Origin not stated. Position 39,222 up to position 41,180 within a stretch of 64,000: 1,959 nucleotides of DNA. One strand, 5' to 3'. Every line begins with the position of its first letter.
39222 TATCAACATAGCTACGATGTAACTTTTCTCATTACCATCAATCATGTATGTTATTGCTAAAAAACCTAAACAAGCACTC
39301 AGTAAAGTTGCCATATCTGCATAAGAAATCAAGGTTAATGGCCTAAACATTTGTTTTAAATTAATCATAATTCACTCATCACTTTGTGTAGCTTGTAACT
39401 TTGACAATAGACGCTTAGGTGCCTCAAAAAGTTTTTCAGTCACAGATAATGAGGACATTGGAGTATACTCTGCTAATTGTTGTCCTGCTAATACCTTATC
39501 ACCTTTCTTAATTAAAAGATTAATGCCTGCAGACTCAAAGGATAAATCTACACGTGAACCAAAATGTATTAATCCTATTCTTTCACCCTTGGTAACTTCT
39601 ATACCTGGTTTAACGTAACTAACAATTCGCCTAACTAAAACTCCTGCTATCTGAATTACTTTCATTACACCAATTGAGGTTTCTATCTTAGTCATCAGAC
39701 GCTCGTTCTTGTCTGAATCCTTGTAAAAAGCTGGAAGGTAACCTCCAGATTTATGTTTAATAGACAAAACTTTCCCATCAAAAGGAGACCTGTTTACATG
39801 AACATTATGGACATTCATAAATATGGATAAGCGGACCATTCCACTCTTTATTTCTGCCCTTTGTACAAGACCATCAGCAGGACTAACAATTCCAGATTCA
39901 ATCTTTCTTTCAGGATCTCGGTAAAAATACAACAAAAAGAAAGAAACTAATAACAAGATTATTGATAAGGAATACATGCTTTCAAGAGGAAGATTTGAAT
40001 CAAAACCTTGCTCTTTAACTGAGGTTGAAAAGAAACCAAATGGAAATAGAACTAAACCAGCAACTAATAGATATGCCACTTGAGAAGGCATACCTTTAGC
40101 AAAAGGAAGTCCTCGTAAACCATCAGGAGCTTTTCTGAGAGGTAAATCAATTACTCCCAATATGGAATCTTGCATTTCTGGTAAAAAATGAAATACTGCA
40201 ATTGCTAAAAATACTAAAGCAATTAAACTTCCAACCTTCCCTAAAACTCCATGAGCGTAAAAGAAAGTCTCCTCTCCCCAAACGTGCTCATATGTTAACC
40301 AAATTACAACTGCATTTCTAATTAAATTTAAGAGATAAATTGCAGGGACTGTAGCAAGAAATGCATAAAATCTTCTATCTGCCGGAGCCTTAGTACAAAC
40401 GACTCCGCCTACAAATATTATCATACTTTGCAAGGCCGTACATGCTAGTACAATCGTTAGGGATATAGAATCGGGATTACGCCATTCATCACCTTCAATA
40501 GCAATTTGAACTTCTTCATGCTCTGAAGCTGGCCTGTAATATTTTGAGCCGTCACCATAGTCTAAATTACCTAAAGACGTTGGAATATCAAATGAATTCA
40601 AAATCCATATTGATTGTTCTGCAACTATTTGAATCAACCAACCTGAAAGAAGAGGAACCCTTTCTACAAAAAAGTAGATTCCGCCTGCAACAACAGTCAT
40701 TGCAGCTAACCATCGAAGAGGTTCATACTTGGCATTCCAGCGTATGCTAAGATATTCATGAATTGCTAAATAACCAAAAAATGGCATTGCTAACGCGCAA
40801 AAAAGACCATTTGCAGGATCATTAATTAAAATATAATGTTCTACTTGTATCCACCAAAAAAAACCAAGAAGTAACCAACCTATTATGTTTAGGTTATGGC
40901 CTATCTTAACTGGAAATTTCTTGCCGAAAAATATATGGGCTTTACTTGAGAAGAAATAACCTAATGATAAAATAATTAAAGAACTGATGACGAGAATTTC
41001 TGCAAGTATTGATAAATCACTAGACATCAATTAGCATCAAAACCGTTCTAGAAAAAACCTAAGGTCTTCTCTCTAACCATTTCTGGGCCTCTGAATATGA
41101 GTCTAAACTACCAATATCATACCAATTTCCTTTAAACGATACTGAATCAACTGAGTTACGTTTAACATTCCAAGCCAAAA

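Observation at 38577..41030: Archaeosortase-like domain fused in one ORF to a phosphatidylserine decarboxylase and coupled to a PssA-type synthase: a hard-wired protein-lipid anchoring cassette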

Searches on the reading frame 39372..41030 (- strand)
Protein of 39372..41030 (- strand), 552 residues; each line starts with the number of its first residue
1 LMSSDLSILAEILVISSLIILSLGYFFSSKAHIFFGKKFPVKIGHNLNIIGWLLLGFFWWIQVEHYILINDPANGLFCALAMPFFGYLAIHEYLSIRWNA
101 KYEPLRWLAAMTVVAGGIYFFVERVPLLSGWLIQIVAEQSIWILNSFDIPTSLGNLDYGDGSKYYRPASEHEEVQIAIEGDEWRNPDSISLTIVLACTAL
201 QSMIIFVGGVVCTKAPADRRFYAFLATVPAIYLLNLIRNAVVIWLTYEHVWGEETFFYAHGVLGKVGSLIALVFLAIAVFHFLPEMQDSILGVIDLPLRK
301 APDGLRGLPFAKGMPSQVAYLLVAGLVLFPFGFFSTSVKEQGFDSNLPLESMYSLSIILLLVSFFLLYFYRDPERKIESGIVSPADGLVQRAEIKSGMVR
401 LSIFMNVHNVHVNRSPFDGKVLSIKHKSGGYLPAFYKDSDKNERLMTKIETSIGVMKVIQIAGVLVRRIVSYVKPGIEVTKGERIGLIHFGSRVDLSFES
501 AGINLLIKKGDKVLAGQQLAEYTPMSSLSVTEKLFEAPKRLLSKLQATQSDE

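Call 3: search_protein_families(library=pfam, proteins=[window:39372-41030:-], max_evalue=0.1)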
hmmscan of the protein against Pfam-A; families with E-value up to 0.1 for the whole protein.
window:39372-41030:- (552 aa): 4 families
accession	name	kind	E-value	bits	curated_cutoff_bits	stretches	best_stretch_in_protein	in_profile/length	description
PF02666.20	PS_Dcarbxylase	-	1.1e-38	133.3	22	1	365-520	4-197/198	Phosphatidylserine decarboxylase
PF00364.28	Biotin_lipoyl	-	0.008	16.4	22.1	0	502-521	16-35/73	Biotin-requiring enzyme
PF13375.12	RnfC_N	-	0.048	14.2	25.6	0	504-530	43-69/101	RnfC Barrel sandwich hybrid domain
PF07831.19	PYNP_C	-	0.052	13.7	27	0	500-520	31-51/75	Pyrimidine nucleoside phosphorylase C-terminal domain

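Call 4: search_protein_families(library=ncbifam, proteins=[window:39372-41030:-], max_evalue=0.1)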
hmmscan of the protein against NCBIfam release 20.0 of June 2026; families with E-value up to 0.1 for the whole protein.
window:39372-41030:- (552 aa): 25 families
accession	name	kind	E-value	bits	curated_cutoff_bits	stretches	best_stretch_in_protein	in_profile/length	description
NF003683.0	PRK05305.2-3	equivalog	4.9e-61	205.6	244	1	353-518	30-198/204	phosphatidylserine decarboxylase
NF003685.0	PRK05305.2-5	equivalog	2.3e-57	193.5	183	1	352-519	24-189/198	phosphatidylserine decarboxylase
NF038088.1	anchor_synt_D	exception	8.6e-51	172.2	240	1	353-518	24-190/194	protein sorting system archaetidylserine decarboxylase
TIGR00164.2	AS_decarb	equivalog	1.1e-46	158.9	230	1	346-520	13-208/215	archaetidylserine decarboxylase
NF003678.0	PRK05305.1-2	equivalog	2.2e-46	157.9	225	1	351-518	34-212/218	phosphatidylserine decarboxylase family protein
TIGR04125.1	exosort_PGF_TRM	exception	1.9e-41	142.3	75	1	45-294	23-260/271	archaeosortase A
NF003677.0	PRK05305.1-1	equivalog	4.6e-39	134.1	315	1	355-523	39-221/232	phosphatidylserine decarboxylase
NF003682.0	PRK05305.2-2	equivalog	4.3e-38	130.8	284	1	347-518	27-207/212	phosphatidylserine decarboxylase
NF003679.0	PRK05305.1-3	equivalog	5e-38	131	252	1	355-518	51-228/234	phosphatidylserine decarboxylase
NF003684.0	PRK05305.2-4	equivalog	2.1e-34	119.1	317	1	353-519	32-210/228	phosphatidylserine decarboxylase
NF003680.0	PRK05305.1-5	equivalog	2.7e-33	115.2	262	1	353-518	34-209/217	phosphatidylserine decarboxylase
NF003681.0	PRK05305.2-1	equivalog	4.4e-30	104.8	377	1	355-518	36-213/231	phosphatidylserine decarboxylase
TIGR04178.1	exo_archaeo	signature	7e-18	64.7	23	1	192-285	2-97/97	exosortase/archaeosortase family protein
NF045528.1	heimosortase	equivalog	9.6e-11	42.1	130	1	130-278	23-178/199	heimdallarchaeosortase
NF002853.0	PRK03140.1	equivalog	6.2e-06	25.7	307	1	440-521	175-257/262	phosphatidylserine decarboxylase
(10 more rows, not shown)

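Call 8: find_homologous_proteins(query=window:39375-41030:-, max_evalue=0.00001)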
Query window:39375-41030:- (552 aa): 199 proteins with E <= 0.00001 among 8000 candidates; the best 120 are listed.
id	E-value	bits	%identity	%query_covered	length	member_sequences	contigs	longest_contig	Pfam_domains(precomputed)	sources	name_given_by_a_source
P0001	0.0e+0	1192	96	100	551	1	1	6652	PF09721.16,PF02666.21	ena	-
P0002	0.0e+0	1190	95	100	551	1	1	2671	PF09721.16,PF02666.21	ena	-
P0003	0.0e+0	1187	95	100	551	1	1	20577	PF09721.16,PF02666.21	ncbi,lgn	-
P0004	0.0e+0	1186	95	100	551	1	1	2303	PF09721.16,PF02666.21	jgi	-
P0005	0.0e+0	1185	95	100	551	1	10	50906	PF09721.16,PF02666.21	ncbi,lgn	-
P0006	0.0e+0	1185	95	100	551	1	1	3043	PF09721.16,PF02666.21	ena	-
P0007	0.0e+0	1185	95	100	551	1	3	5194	PF09721.16,PF02666.21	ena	-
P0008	0.0e+0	1184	95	100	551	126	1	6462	PF09721.16,PF02666.21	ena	-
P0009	0.0e+0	1184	95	100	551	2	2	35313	PF09721.16,PF02666.21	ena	-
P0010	0.0e+0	1184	95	100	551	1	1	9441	PF09721.16,PF02666.21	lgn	-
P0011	0.0e+0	1181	94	100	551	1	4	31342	PF09721.16,PF02666.21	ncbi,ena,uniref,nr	ncbi:MAG: archaeosortase A [Marine Group III euryarchaeote CG-Epi4]|uniref:Archaeosortase A n=1 Tax=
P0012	0.0e+0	1180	94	100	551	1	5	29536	PF09721.16,PF02666.21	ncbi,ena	ncbi:MAG: archaeosortase A [Candidatus Poseidoniales archaeon]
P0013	0.0e+0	1179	94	100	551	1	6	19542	PF09721.16,PF02666.21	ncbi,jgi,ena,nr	ncbi:MAG: hypothetical protein CMG26_06990 [Candidatus Marinimicrobia bacterium]|nr:hypothetical pro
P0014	0.0e+0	1178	94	100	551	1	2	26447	PF09721.16,PF02666.21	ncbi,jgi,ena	ncbi:MAG: archaeosortase A [Candidatus Poseidoniales archaeon]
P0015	0.0e+0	1178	94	100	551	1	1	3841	PF09721.16,PF02666.21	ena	-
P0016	0.0e+0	1178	94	100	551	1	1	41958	PF09721.16,PF02666.21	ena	-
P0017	0.0e+0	1177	94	100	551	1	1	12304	PF09721.16,PF02666.21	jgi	-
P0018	0.0e+0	1177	94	100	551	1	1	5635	PF09721.16,PF02666.21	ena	-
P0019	0.0e+0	1176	94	100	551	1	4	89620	PF09721.16,PF02666.21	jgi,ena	-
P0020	0.0e+0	1176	94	100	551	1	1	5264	PF09721.16,PF02666.21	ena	-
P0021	0.0e+0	1176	94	100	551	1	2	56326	PF09721.16,PF02666.21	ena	-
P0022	0.0e+0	1176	94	100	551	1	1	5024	PF09721.16,PF02666.21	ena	-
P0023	0.0e+0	1176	94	100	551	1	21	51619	PF09721.16,PF02666.21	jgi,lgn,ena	-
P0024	0.0e+0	1176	94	100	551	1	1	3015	PF09721.16,PF02666.21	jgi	-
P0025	0.0e+0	1175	94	100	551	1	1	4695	PF09721.16,PF02666.21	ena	-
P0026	0.0e+0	1175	94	100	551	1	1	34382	PF09721.16,PF02666.21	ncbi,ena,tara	tara:strand:+ start:535 stop:2190 length:1656 start_codon:yes stop_codon:yes gene_type:complete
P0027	0.0e+0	1174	94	100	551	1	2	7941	PF09721.16,PF02666.21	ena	-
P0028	0.0e+0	1174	94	100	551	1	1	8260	PF09721.16,PF02666.21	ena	-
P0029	0.0e+0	1174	94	100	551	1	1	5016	PF09721.16,PF02666.21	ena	-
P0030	0.0e+0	1173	94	100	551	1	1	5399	PF09721.16,PF02666.21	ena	-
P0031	0.0e+0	1173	94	100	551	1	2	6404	PF09721.16,PF02666.21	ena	-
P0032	0.0e+0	1173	94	100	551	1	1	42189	PF09721.16,PF02666.21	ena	-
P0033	0.0e+0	1173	93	100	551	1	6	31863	PF09721.16,PF02666.21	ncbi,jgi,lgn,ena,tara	tara:strand:- start:4051 stop:5706 length:1656 start_codon:yes stop_codon:yes gene_type:complete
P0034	0.0e+0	1172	94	100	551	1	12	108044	PF09721.16,PF02666.21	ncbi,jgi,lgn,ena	-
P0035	0.0e+0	1172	93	100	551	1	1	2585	PF09721.16,PF02666.21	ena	-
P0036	0.0e+0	1172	94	100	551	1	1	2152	PF09721.16,PF02666.21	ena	-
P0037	0.0e+0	1171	94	100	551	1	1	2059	PF09721.16,PF02666.21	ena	-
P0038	0.0e+0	1171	94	100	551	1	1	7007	PF09721.16,PF02666.21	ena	-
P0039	0.0e+0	1170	93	100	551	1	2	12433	PF09721.16,PF02666.21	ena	-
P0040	0.0e+0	1164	93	100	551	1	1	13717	PF09721.16,PF02666.21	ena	-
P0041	0.0e+0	1164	93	100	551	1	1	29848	PF09721.16,PF02666.21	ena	-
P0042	0.0e+0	1162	93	100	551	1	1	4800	PF09721.16,PF02666.21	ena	-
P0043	0.0e+0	1160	92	100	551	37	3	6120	PF09721.16,PF02666.21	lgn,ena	-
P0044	0.0e+0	1159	93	100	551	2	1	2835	PF09721.16,PF02666.21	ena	-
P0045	0.0e+0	1158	92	100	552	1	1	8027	PF09721.16,PF02666.21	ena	-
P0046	0.0e+0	1158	92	100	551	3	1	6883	PF09721.16,PF02666.21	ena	-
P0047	0.0e+0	1158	93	100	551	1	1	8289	PF09721.16,PF02666.21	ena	-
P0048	0.0e+0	1157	92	100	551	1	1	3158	PF09721.16,PF02666.21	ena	-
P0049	0.0e+0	1156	92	100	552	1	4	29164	PF09721.16,PF02666.21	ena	-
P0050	0.0e+0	1154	92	100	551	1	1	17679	PF09721.16,PF02666.21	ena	-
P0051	0.0e+0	1154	92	100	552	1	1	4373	PF09721.16,PF02666.21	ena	-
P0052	0.0e+0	1154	92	100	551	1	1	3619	PF09721.16,PF02666.21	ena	-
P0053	0.0e+0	1154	92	100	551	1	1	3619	PF09721.16,PF02666.21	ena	-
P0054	0.0e+0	1153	91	100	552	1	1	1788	PF09721.16,PF02666.21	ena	-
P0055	0.0e+0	1152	91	100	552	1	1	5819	PF09721.16,PF02666.21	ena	-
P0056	0.0e+0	1142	90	100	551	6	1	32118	PF09721.16,PF02666.21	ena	-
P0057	0.0e+0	1137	89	100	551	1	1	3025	PF09721.16,PF02666.21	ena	-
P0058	0.0e+0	1134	90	100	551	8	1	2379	PF09721.16,PF02666.21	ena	-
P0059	0.0e+0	1105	88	100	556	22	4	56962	PF09721.16,PF02666.21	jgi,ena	jgi:archaeosortase A (PGF-CTERM-specific)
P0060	0.0e+0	1102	88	100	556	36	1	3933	PF09721.16,PF02666.21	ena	-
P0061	0.0e+0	1088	87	100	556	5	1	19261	PF09721.16,PF02666.21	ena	-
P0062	0.0e+0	1085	85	100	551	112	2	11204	PF09721.16,PF02666.21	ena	-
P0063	0.0e+0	1084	94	92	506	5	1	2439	PF09721.16,PF02666.21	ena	-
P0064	0.0e+0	1070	85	100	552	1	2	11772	PF09721.16,PF02666.21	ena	-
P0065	0.0e+0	1069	85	100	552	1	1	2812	PF09721.16,PF02666.21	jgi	jgi:phosphatidylserine decarboxylase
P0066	0.0e+0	1069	85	100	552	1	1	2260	PF09721.16,PF02666.21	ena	-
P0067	0.0e+0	1069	85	100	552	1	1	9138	PF09721.16,PF02666.21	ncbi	-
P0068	0.0e+0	1067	85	100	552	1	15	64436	PF09721.16,PF02666.21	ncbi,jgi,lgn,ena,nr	ncbi:MAG: archaeosortase A [Candidatus Thermoplasmatota archaeon]|nr:archaeosortase A [Candidatus Th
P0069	0.0e+0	1067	84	100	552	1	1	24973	PF09721.16,PF02666.21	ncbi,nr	ncbi:MAG: archaeosortase A [Candidatus Thermoplasmatota archaeon]|nr:archaeosortase A [Candidatus Th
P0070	0.0e+0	1066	84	100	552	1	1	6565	PF09721.16,PF02666.21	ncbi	-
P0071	0.0e+0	1066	85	100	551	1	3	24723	PF09721.16,PF02666.21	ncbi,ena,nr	ncbi:MAG: archaeosortase A [Candidatus Thermoplasmatota archaeon]|nr:archaeosortase A [Candidatus Th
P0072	0.0e+0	1065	85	100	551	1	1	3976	PF09721.16,PF02666.21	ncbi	-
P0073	0.0e+0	1065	84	100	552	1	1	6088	PF09721.16,PF02666.21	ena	-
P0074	0.0e+0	1064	85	100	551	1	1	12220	PF09721.16,PF02666.21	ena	-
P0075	0.0e+0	1063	84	100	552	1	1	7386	PF09721.16,PF02666.21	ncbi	-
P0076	0.0e+0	1059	84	100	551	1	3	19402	PF09721.16,PF02666.21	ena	-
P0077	0.0e+0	1048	83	100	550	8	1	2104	PF09721.16,PF02666.21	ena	-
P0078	1.6e-294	996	96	82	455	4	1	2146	PF09721.16,PF02666.21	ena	-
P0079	4.8e-294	994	80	100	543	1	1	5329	PF09721.16,PF02666.21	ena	-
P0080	2.7e-272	922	72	99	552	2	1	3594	PF09721.16,PF02666.21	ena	-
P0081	1.0e-271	920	72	100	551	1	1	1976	PF02666.21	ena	-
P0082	2.6e-271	919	72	100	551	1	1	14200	PF09721.16,PF02666.21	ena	-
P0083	4.9e-271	918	85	85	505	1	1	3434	PF09721.16,PF02666.21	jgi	-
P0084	5.2e-271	918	71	100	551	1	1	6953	PF09721.16,PF02666.21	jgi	jgi:phosphatidylserine decarboxylase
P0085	7.2e-271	918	72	100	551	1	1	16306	PF09721.16,PF02666.21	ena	-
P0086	9.9e-271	917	71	100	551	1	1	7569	PF09721.16,PF02666.21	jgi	jgi:phosphatidylserine decarboxylase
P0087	1.6e-270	916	71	100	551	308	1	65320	PF09721.16,PF02666.21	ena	-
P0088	3.8e-270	915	71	100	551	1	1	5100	PF09721.16,PF02666.21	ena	-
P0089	5.1e-270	915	71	100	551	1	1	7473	PF09721.16,PF02666.21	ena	-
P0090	6.3e-270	915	71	100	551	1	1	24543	PF09721.16,PF02666.21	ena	-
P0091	1.1e-269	914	72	99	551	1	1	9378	PF09721.16,PF02666.21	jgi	-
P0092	1.1e-269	914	72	99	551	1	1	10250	PF09721.16,PF02666.21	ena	-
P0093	1.1e-269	914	71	99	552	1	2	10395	PF09721.16,PF02666.21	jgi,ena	-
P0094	2.8e-269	912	71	100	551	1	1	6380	PF09721.16,PF02666.21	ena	-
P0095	1.6e-268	910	71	99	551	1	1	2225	PF09721.16,PF02666.21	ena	-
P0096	2.2e-268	909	71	99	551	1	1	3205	PF09721.16,PF02666.21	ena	-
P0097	3.5e-268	909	71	99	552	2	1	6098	PF09721.16,PF02666.21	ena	-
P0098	4.1e-268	909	71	99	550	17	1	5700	PF09721.16,PF02666.21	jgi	-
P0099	1.6e-267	907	71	99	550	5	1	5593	PF09721.16,PF02666.21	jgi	-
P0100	2.3e-266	903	70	99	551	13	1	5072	PF09721.16,PF02666.21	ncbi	-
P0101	3.6e-266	902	71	99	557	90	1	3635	PF09721.16,PF02666.21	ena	-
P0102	4.1e-266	902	70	100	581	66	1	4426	PF09721.16,PF02666.21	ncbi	-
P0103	1.3e-264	897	70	98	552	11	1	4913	PF09721.16,PF02666.21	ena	-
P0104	1.8e-264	897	70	100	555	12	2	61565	PF09721.16,PF02666.21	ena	-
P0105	4.4e-262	889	70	100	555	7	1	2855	PF09721.16,PF02666.21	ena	-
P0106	5.4e-262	888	70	100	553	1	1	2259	PF09721.16,PF02666.21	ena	-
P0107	6.0e-262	888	70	100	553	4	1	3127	PF09721.16,PF02666.21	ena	-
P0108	6.8e-262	888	83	85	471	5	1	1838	PF09721.16,PF02666.21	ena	-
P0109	8.7e-262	888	69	100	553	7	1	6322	PF09721.16,PF02666.21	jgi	-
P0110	9.0e-262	888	69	99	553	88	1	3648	PF09721.16,PF02666.21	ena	-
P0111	2.3e-261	886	69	100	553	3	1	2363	PF09721.16,PF02666.21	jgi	-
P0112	1.1e-260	884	68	100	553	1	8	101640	PF02666.21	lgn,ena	-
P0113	1.3e-260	884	69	100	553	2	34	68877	PF02666.21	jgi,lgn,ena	jgi:phosphatidylserine decarboxylase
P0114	3.0e-260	883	68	100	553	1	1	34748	PF02666.21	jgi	-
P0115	3.5e-260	882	69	100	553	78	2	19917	PF09721.16,PF02666.21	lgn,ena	-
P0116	3.8e-260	882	69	99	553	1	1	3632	PF09721.16,PF02666.21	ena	-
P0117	5.7e-260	882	69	100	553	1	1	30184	PF02666.21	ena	-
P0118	1.7e-259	880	69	100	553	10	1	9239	PF09721.16,PF02666.21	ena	-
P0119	3.5e-259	879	69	100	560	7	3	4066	PF09721.16,PF02666.21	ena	-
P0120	4.5e-259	879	69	100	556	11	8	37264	PF09721.16,PF02666.21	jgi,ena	-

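Call 15: search_solved_structures(query=window:39375-41027:-, max_evalue=0.01, show_alignments=2)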
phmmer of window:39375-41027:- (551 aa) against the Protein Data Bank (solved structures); distinct sequences matched with E-value up to 0.01: 0.

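Call 16: find_encoding_contigs(protein=P0112, flank=8000, max_places=3)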
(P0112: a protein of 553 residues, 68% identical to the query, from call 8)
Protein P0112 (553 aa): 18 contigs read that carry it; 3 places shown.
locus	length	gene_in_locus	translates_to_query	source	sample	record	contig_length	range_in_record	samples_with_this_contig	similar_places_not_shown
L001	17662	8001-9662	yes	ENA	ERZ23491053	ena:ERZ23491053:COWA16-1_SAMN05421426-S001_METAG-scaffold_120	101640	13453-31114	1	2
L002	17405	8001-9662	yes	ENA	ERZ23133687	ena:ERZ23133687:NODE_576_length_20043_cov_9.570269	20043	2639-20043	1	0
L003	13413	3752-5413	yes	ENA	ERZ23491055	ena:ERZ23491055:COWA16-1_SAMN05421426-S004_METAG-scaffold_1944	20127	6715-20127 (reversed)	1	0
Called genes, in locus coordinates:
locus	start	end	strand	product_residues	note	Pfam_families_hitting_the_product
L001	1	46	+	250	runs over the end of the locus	PF01694:Rhomboid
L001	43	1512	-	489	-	PF02040:ArsB, PF03600:CitMHS, PF00939:Na_sulph_symp, PF03600:CitMHS (weak)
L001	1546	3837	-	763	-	PF18072:FGAR-AT_linker, PF00586:AIRS, PF02769:AIRS_C, PF00586:AIRS, PF02769:AIRS_C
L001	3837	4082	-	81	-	PF02700:PurS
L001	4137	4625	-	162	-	PF04608:PgpA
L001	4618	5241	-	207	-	PF01066:CDP-OH_P_transf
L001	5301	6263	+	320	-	PF01259:SAICAR_synt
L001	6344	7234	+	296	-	PF23435:DUF7121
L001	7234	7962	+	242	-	PF00483:NTP_transferase, PF12804:NTP_transf_3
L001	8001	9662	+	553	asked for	PF02666:PS_Dcarbxylase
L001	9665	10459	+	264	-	PF01066:CDP-OH_P_transf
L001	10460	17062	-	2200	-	PF07705:CARDB, PF10633:NPCBM_assoc (faint), PF23619:Ig_VWA7 (faint), PF11614:FixG_C (faint), PF20773:InhA-like_MAM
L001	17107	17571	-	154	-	PF00186:DHFR_1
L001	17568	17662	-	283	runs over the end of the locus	PF00303:Thymidylat_synt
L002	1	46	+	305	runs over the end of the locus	PF01694:Rhomboid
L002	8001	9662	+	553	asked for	PF02666:PS_Dcarbxylase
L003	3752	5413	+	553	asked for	PF02666:PS_Dcarbxylase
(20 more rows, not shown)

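Call 17: search_protein_representatives(protein=window:39375-41027:-)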
Query: 551 residues. Proteins with E-value up to 0.001 (for the whole library): 4759; up to 1e-10: 2618; up to 1e-30: 145. The best 150 are listed.
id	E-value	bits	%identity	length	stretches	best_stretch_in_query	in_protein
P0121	4.5e-181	619.5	55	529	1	1-516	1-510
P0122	3.3e-73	263.5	54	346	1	63-300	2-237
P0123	2.6e-72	260.6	52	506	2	38-214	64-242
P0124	1.5e-66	241.5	90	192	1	421-550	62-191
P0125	4.2e-63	230.2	42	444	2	189-517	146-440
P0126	1.8e-62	228.1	59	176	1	290-461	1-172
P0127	2.3e-53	198.1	40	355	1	6-297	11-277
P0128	7.9e-53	196.3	42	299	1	32-302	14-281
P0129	2.8e-49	184.6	57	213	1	361-518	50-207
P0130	4.8e-49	183.8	64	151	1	241-381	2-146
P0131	6.1e-48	180.1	39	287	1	41-302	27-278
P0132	7.4e-48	179.9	55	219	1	354-516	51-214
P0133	3.4e-47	177.7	54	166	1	5-162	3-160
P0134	1.9e-46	175.2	45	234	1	316-524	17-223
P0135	3.0e-45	171.3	36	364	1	5-295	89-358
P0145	3.4e-42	161.2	33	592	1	42-300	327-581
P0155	4.5e-41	157.5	39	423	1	33-301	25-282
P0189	8.9e-37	143.3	37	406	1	5-299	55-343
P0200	6.1e-36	140.5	32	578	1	33-296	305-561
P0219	1.4e-33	132.7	41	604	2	43-218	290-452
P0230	1.0e-32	129.9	38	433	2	218-301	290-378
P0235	1.9e-32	129.0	40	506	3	44-215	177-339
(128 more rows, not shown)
